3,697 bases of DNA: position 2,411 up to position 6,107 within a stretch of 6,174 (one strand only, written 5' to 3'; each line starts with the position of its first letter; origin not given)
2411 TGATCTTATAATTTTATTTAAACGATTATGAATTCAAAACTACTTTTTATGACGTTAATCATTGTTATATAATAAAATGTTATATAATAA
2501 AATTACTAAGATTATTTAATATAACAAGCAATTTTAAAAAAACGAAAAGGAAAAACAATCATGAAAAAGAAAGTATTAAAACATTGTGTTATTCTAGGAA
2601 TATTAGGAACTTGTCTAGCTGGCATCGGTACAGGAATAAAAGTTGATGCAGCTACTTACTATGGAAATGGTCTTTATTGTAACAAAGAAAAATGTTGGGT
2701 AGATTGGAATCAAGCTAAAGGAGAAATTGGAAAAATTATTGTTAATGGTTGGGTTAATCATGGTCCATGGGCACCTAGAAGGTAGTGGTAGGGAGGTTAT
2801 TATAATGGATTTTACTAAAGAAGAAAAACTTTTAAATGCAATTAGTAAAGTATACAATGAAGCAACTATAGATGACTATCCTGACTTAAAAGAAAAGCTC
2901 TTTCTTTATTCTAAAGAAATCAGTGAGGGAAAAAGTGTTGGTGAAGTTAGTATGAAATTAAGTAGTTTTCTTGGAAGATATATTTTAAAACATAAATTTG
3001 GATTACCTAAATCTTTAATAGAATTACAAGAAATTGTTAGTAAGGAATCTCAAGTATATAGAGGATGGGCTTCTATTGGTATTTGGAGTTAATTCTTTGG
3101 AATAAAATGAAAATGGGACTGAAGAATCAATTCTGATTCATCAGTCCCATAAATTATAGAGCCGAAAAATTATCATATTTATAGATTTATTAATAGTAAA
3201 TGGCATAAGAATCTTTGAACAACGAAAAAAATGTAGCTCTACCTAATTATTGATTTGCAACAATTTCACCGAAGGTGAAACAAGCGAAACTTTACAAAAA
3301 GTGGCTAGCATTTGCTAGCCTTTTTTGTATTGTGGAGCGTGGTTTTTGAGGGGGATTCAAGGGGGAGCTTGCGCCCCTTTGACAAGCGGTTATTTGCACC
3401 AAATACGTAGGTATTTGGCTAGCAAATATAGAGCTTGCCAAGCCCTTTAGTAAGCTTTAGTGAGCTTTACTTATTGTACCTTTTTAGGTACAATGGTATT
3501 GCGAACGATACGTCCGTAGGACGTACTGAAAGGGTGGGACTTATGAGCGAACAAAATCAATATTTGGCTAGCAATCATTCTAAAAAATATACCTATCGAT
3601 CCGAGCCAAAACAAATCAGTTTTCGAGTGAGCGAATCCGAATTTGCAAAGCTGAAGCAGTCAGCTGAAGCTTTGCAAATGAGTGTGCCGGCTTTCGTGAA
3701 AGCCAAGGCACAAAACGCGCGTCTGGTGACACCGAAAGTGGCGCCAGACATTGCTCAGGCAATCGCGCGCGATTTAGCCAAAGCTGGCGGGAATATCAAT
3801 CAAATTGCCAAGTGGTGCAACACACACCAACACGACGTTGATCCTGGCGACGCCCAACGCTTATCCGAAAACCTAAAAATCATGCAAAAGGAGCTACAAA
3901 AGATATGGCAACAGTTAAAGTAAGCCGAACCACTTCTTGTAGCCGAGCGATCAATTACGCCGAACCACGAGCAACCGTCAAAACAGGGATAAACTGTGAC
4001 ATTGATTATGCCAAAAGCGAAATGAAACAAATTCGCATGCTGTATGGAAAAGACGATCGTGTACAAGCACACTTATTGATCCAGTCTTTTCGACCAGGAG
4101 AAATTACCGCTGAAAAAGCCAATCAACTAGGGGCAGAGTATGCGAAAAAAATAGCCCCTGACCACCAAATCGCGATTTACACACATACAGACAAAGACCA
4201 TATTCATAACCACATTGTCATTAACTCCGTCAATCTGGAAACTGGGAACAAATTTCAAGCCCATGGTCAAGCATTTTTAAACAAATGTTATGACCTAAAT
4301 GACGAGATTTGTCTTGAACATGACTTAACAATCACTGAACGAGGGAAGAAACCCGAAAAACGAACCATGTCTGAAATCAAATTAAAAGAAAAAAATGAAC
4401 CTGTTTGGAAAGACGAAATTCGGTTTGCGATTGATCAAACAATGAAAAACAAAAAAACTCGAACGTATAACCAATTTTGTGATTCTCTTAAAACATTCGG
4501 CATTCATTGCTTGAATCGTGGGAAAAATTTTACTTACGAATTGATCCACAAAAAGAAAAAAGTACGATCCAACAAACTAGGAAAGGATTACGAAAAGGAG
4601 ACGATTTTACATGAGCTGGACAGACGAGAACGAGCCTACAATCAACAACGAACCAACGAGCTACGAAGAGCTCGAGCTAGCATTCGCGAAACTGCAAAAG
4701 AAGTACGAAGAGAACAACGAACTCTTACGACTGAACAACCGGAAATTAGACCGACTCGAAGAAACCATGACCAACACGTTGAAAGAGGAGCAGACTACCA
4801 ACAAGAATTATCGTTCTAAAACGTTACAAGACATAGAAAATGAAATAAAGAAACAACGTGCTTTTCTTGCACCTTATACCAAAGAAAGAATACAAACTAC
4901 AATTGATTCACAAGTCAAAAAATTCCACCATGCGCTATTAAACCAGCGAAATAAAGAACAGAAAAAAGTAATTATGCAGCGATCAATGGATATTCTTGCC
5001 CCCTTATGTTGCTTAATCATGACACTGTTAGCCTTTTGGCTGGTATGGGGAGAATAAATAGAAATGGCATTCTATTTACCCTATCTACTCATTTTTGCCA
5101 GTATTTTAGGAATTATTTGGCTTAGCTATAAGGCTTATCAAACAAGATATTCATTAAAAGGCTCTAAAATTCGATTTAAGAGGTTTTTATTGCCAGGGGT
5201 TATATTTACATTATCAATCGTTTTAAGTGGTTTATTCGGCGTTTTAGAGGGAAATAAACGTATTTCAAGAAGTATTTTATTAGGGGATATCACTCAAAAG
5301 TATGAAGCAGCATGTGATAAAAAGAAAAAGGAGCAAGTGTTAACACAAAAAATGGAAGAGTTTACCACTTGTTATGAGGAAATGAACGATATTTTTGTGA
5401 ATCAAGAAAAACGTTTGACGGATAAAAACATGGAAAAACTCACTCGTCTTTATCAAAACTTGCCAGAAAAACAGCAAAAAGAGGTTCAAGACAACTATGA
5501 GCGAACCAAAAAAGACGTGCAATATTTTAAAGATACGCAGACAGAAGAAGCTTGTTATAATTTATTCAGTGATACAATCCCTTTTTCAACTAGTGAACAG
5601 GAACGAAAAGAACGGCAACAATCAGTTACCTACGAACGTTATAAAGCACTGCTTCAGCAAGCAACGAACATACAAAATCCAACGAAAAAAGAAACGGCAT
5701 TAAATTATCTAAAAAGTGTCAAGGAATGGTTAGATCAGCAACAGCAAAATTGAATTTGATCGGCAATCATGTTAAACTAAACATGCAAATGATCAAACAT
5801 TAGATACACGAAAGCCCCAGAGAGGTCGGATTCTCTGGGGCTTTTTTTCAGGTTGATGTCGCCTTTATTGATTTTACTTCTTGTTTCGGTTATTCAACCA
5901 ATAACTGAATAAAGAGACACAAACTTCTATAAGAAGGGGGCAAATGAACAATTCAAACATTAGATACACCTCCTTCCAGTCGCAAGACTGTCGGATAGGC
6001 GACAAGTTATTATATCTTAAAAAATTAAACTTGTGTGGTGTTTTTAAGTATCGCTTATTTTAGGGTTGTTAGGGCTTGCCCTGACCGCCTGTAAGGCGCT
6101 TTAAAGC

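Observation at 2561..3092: Sec-dependent pediocin-like bacteriocin and immunity pair with no dedicated ABC transporter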

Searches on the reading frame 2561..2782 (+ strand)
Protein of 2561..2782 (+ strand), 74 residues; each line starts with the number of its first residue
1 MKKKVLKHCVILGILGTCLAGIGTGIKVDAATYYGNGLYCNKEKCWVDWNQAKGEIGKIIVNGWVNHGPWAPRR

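Call 6: search_protein_families(library=pfam, proteins=[window:2561-2782:+], max_evalue=0.01)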
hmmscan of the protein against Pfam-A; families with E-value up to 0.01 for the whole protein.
window:2561-2782:+ (74 aa): 1 family
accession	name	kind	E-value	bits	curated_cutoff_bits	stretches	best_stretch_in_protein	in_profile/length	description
PF01721.23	Bacteriocin_II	-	1.2e-14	54.5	24.5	1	34-65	2-33/34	Class II bacteriocin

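Call 7: search_protein_families(library=ncbifam, proteins=[window:2561-2782:+], max_evalue=0.01)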
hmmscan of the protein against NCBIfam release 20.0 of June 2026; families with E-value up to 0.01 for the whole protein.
window:2561-2782:+ (74 aa): 0 families

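Call 9: list_cluster_members(proteins=[window:2561-2782:+, window:2805-3089:+])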
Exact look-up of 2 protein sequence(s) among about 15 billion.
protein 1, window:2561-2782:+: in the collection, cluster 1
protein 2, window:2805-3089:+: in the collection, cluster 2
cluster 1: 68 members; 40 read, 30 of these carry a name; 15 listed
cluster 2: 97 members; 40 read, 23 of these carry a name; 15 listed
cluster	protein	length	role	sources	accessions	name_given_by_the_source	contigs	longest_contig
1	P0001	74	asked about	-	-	TPA: class II bacteriocin [Enterococcus faecium] | hypothetical protein | Bacteriocin hiracin-JM79 n=6 Tax=Bacteria TaxID=2 RepID=HJM79_ENTHR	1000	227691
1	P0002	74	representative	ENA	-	-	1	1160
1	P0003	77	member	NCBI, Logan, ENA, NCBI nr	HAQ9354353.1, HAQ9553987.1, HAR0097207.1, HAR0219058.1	TPA: class II bacteriocin [Enterococcus faecium] | class II bacteriocin [Enterococcus faecium]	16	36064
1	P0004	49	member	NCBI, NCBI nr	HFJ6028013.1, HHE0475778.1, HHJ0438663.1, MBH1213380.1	class II bacteriocin [Klebsiella pneumoniae]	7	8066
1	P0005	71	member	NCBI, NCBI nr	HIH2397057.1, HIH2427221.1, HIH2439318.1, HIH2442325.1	TPA: class II bacteriocin, partial [Enterococcus faecium] | class II bacteriocin [Enterococcus faecium]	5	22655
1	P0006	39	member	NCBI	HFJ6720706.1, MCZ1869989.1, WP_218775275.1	leucocin A/sakacin P family class II bacteriocin, partial [Enterococcus faecium]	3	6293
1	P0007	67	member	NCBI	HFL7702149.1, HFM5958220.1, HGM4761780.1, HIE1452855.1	TPA: class II bacteriocin, partial [Enterococcus faecium]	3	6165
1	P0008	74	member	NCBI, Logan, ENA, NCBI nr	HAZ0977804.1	TPA: bacteriocin [Enterococcus faecium] | bacteriocin [Enterococcus faecium]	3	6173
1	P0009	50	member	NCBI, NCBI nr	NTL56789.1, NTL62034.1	hypothetical protein HQ692_13490 [Enterococcus faecium] | hypothetical protein [Enterococcus faecium]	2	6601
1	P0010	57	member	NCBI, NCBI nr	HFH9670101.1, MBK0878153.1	TPA: leucocin A/sakacin P family class II bacteriocin, partial [Streptococcus pyogenes] | leucocin A/sakacin P family class II bacteriocin [Enterococcus faecium]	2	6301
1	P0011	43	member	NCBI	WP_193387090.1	class II bacteriocin, partial [Enterococcus faecium]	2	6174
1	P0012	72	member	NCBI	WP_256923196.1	class II bacteriocin, partial [Enterococcus faecium]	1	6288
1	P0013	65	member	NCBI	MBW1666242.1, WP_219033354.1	class II bacteriocin, partial [Enterococcus faecium]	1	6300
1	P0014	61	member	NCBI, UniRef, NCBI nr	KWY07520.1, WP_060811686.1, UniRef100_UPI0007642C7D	class II bacteriocin [Enterococcus faecium] | class II bacteriocin n=1 Tax=Enterococcus faecium TaxID=1352 RepID=UPI0007642C7D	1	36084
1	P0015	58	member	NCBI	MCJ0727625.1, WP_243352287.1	class II bacteriocin, partial [Enterococcus faecium]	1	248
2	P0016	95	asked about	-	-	TPA: bacteriocin immunity protein [Enterococcus faecium] | Hiracin-JM79 immunity factor n=20 Tax=cellular organisms TaxID=131567 RepID=HJMI_ENTHR | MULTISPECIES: bacteriocin immunity protein [Bacteria]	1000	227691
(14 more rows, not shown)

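Call 20: find_homologous_proteins(query=window:2561-2782:+, max_evalue=0.001)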
Query window:2561-2782:+ (74 aa): 24 proteins with E <= 0.001 among 25 candidates.
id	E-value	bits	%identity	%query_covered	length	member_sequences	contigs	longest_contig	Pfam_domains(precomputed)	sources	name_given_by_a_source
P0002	2.6e-45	169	99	100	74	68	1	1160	PF01721.24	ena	-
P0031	5.6e-28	114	100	68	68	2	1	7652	PF01721.24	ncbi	-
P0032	1.6e-26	109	68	99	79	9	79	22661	PF01721.24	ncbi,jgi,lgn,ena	jgi:hypothetical protein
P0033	4.9e-26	108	67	99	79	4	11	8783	PF01721.24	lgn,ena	-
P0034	7.1e-26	107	100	66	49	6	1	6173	PF01721.24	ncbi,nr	ncbi:bacteriocin, partial [Enterococcus faecium]|nr:bacteriocin [Enterococcus faecium]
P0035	9.4e-26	107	67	99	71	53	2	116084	PF01721.24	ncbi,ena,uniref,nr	ncbi:class II bacteriocin [Enterococcus faecalis]|uniref:class II bacteriocin n=1 Tax=Enterococcus f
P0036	2.4e-25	106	88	69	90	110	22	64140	PF01721.24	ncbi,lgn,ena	-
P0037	2.0e-24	103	75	81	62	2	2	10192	PF01721.24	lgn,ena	-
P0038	3.9e-24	102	96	66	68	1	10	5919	PF01721.24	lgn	-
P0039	4.7e-24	102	73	80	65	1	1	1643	PF01721.24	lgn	-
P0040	5.4e-24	101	86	66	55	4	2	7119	PF01721.24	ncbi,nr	ncbi:bacteriocin [Enterococcus faecium]|nr:bacteriocin [Enterococcus faecium] NTL87740.1 bacteriocin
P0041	8.0e-24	101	63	99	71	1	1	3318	PF01721.24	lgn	-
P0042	1.2e-23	100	72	81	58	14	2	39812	PF01721.24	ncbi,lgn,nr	ncbi:class II bacteriocin [Enterococcus faecalis]|nr:class II bacteriocin [Enterococcus faecalis]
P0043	1.8e-23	100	84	66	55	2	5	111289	PF01721.24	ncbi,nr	ncbi:class II bacteriocin [Enterococcus faecium]|nr:class II bacteriocin [Enterococcus faecium] MDB7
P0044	2.6e-23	99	84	66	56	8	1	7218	PF01721.24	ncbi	ncbi:class II bacteriocin, partial [Enterococcus faecalis]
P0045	4.0e-23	99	96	64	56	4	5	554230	PF01721.24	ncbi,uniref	ncbi:leucocin A/sakacin P family class II bacteriocin [Enterococcus hirae]|uniref:leucocin A/sakacin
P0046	6.2e-22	95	83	64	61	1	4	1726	PF01721.24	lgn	-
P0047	2.3e-21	93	62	99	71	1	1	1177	PF01721.24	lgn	-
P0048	8.6e-19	85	56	96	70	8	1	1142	PF01721.24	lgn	-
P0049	1.4e-17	81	74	70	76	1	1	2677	PF01721.24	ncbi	-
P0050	1.5e-17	81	73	61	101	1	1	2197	PF01721.24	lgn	-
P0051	5.8e-14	69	100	41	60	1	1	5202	PF01721.24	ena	-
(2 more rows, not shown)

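Call 22: search_solved_structures(query=window:2561-2782:+, max_evalue=1, show_alignments=2)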
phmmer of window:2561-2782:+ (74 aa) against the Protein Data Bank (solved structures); distinct sequences matched with E-value up to 1: 13.
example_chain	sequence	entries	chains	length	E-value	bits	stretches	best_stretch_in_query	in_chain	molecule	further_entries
7xtg_A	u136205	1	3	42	6.1e-07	32.5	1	31-66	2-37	Bacteriocin curvacin-A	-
2a2b_A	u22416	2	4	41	8.6e-07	32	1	32-66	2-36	Bacteriocin curvacin A | Bacteriocin sakacin-A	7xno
1og7_A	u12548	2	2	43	6.9e-06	29.2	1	33-68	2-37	BACTERIOCIN SAKACIN P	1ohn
2n4k_A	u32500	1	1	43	1.4e-05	28.2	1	33-59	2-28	Enterocin-HF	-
1ohm_A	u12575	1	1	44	2.8e-05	27.2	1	33-68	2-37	BACTERIOCIN SAKACIN P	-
1ry3_A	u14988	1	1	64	0.00037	23.6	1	31-65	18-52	Bacteriocin carnobacteriocin B2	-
7vly_A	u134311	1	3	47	0.0004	23.5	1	32-56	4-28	Bacteriocin pediocin PA-1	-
1cw5_A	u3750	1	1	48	0.00053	23.1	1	34-65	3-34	TYPE IIA BACTERIOCIN CARNOBACTERIOCIN B2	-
5ukz_A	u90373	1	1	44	0.00066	22.8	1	33-56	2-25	Bacteriocin pediocin PA-1 M31L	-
1cw6_A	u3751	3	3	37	0.0012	22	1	33-63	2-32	TYPE IIA BACTERIOCIN LEUCOCIN A | LEUCOCIN A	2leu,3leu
7qzr_E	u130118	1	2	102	0.34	14.2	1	3-44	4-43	Exported protein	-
2ljt_A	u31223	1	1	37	0.44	13.8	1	33-63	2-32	Bacteriocin leucocin-A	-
2ljq_A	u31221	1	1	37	0.47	13.7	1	33-63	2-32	Bacteriocin leucocin-A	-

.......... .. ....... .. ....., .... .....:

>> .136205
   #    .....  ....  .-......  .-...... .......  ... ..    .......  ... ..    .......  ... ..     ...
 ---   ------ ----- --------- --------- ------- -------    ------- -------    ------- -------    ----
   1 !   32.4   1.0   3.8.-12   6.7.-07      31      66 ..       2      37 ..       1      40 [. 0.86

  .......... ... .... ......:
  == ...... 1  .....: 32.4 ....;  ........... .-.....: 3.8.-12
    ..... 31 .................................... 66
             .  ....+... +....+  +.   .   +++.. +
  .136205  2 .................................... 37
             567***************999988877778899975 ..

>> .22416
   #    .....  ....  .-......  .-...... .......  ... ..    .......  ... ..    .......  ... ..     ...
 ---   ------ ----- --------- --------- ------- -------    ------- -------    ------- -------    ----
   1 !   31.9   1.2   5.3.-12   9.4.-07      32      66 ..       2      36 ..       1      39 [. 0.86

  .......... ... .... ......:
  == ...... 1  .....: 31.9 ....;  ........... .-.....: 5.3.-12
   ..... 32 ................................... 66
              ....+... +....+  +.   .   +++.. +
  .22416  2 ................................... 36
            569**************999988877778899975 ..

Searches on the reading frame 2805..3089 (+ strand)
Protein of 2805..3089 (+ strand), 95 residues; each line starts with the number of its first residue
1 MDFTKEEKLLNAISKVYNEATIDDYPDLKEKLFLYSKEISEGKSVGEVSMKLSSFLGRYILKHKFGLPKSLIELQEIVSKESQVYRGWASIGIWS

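Call 6: search_protein_families(library=pfam, proteins=[window:2805-3089:+], max_evalue=0.01)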
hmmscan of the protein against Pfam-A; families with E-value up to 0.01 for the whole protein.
window:2805-3089:+ (95 aa): 1 family
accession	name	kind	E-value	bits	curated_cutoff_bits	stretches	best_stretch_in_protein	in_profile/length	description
PF08951.15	EntA_Immun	-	2.1e-07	31.5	22.1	1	6-75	1-70/73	Enterocin A Immunity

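Call 7: search_protein_families(library=ncbifam, proteins=[window:2805-3089:+], max_evalue=0.01)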
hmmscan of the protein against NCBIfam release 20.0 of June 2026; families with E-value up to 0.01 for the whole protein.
window:2805-3089:+ (95 aa): 0 families

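Call 21: search_solved_structures(query=window:2805-3089:+, max_evalue=1, show_alignments=2)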
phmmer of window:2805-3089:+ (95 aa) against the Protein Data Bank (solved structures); distinct sequences matched with E-value up to 1: 3.
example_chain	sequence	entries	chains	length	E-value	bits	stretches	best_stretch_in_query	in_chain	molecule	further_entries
2fu2_A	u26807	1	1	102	1.6e-10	44.4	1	5-90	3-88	Hypothetical protein SPy2152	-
1naa_A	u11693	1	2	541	0.085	16.5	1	15-60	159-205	Cellobiose dehydrogenase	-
1kdg_A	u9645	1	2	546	0.086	16.4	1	15-60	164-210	cellobiose dehydrogenase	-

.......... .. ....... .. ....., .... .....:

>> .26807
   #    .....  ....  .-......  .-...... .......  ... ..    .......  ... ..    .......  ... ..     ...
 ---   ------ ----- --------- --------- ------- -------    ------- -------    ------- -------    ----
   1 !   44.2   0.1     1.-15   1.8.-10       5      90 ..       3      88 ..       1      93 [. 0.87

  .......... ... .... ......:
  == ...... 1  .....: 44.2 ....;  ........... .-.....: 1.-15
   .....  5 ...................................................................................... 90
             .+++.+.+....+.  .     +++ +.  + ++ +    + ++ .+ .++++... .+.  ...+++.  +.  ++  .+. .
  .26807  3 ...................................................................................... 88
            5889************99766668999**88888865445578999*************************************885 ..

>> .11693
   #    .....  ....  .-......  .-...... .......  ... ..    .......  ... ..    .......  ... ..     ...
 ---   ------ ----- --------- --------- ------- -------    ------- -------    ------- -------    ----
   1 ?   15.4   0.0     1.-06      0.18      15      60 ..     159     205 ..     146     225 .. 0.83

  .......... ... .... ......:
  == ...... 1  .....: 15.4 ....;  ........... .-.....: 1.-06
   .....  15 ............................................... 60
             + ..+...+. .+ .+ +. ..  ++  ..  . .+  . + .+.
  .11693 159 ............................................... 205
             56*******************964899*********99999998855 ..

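Call 42: predict_structure(protein=window:2805-3089:+)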
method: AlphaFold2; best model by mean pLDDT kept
length: 95 residues; sequences in the alignment: 1
mean_pLDDT: 84.4   pTM: 0.75
mean pLDDT of the five models: 84.4, 83.8, 82.6, 77.0, 76.7
residues with pLDDT >= 90: 60; 70-90: 20; 50-70: 7; < 50: 8
segments of 3 or more residues with pLDDT < 50: 90-95
pLDDT, mean of each block of 10 residues (from residue 1): 86 93 91 95 91 92 83 92 58 41
secondary structure, 60 per line:
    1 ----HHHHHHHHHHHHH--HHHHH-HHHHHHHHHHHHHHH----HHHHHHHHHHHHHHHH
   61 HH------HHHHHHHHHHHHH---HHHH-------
elements in order: H5-17 H20-24 H26-40 H45-62 H69-81 H85-88

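Call 45: fold_search(model_id=the predicted structure, library=pdb)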
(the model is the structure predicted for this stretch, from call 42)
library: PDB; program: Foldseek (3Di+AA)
matches with E <= 10: 121; with E <= 0.001: 0
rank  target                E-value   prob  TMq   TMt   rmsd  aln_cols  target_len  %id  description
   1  2fu2                  1.5e-03  1.00  0.72  0.86   1.6        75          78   29  Crystal structure of protein SPy2152 from Streptococcus pyogenes (released 2006-03-07)
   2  1tdp_MODEL_1_A        5.4e-01  0.97  0.67  0.58   3.9        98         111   19  NMR solution structure of the carnobacteriocin B2 immunity protein (released 2004-09-28)
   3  2ip6                  5.7e-01  0.99  0.67  0.72   2.6        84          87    8  Crystal structure of PedB (released 2007-10-02)
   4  9lm7_A                5.7e-01  0.92  0.55  0.18   3.6        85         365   14  Crystal structrue of bvFP-Pr1-88.4 (released 2026-01-28)
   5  9k89_0                6.4e-01  0.75  0.46  0.20   4.7        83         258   13  Cryo-EM structure of designed zinc-induced icosahedron Cage-i53-Zn1-HEHE-6 (released 2025-10-29)
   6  2lse_MODEL_1_A        7.9e-01  0.54  0.47  0.44   6.4        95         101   18  Solution NMR Structure of De Novo Designed Four Helix Bundle Protein, Northeast Structural Genomics Consortium (released 2012-06-27)
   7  7xno_B                1.0e+00  0.77  0.49  0.44   5.1        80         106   18  Cryo-EM structure of the bacteriocin-receptor-immunity ternary complex from Lactobacillus sakei (released 2022-05-25)
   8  9lm9_B                1.4e+00  0.75  0.55  0.18   4.2        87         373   14  Crystal structure of bvFP-Pfr21 (released 2026-01-28)
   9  7xtg_B                1.5e+00  0.69  0.50  0.53   4.8        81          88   17  Cryo-EM structure of Listeria monocytogenes man-PTS complexed with pediocin PA-1 (released 2023-06-07)
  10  6q6b_A                1.5e+00  0.54  0.54  0.41   5.0        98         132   11  Structure of the copper storage protein, Ccsp, from Streptomyces lividans loaded with 10 copper equivalents (released 2019-07-10)
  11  8iuf_A5               1.5e+00  0.30  0.40  0.27  11.9        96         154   11  Cryo-EM structure of Euglena gracilis super-complex I+III2+IV, composite (released 2024-02-28)
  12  5e6g_A                1.5e+00  0.15  0.30  0.26  10.2       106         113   10  Crystal Structure of De Novo Designed Protein CA01 (released 2016-05-18)
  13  6ei0_Q                1.7e+00  0.51  0.53  0.44   5.0        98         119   11  Cytosolic copper storage protein Csp from Streptomyces lividans: apo form (released 2018-10-10)
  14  6r01                  1.8e+00  0.69  0.57  0.47   4.3       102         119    9  Streptomyces lividans Ccsp mutant - H107A/H111A (released 2019-07-10)
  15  7lou_B                1.8e+00  0.33  0.44  0.11   5.5        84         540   25  Crystal structure of Clostridium difficile Toxin B (TcdB) glucosyltransferase in complex with UDP and isofagomine (released 2021-11-17)
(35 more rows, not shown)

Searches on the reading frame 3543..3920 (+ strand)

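Call 6: search_protein_families(library=pfam, proteins=[window:3543-3920:+], max_evalue=0.01)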
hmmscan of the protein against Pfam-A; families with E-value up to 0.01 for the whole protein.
window:3543-3920:+ (126 aa): 3 families
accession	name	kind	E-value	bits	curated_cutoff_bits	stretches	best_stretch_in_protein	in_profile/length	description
PF21983.2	NikA-like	-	4.8e-13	49.5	27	1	21-91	3-71/72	Mobilization protein NikA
PF05713.17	MobC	-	3.3e-09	37.5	23.2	1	76-121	2-45/45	Bacterial mobilisation protein (MobC)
PF05755.17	REF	-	0.0034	17.7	25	1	36-124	74-149/206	Rubber elongation factor protein (REF)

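Call 7: search_protein_families(library=ncbifam, proteins=[window:3543-3920:+], max_evalue=0.01)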
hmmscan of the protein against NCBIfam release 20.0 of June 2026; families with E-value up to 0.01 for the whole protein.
window:3543-3920:+ (126 aa): 2 families
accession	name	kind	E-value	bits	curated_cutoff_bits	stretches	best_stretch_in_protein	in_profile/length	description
NF041418.1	MbpA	equivalog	6.6e-05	22.7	90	1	23-107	3-78/93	mobilization protein MbpA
NF041264.1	MobA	equivalog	0.0036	17.7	80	1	22-63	4-45/91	plasmid mobilization protein MobA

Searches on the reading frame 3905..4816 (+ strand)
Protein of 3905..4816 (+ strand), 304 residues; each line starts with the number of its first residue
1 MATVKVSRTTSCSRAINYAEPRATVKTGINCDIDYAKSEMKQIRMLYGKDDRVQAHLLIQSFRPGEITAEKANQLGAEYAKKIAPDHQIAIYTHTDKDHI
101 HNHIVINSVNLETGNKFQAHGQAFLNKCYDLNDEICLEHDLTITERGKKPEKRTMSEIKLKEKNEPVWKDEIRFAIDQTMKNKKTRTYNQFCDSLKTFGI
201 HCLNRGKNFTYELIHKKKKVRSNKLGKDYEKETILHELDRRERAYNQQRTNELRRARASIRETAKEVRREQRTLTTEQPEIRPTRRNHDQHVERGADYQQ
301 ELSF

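Call 6: search_protein_families(library=pfam, proteins=[window:3905-4816:+], max_evalue=0.01)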
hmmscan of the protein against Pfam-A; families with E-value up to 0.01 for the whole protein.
window:3905-4816:+ (304 aa): 1 family
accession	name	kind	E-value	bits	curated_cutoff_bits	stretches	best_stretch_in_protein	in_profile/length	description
PF03432.20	Relaxase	-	3.2e-33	115.2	24.6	1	23-141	12-132/132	MobA/VirD2-like, nuclease domain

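Call 7: search_protein_families(library=ncbifam, proteins=[window:3905-4816:+], max_evalue=0.01)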
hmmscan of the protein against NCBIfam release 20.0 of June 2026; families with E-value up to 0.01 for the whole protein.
window:3905-4816:+ (304 aa): 2 families
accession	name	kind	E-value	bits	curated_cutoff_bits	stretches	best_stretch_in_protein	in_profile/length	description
NF040665.1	relax_SAG1250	exception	7e-14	51.2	575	1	49-118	76-147/606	SAG1250 family conjugative relaxase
NF041893.1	TraI_MobP_relax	equivalog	7.8e-07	28.4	250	1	31-285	49-321/502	TraI/MobA(P) family conjugative relaxase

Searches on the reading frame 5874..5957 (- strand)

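Call 32: search_protein_families(library=pfam, proteins=[window:5874-5957:-], max_evalue=0.1)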
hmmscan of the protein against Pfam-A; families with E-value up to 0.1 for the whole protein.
window:5874-5957:- (27 aa): 1 family
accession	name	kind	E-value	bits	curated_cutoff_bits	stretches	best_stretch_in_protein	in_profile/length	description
PF13955.11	Fst_toxin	-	0.00014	22.1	36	1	1-21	1-21/21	Toxin Fst, type I toxin-antitoxin system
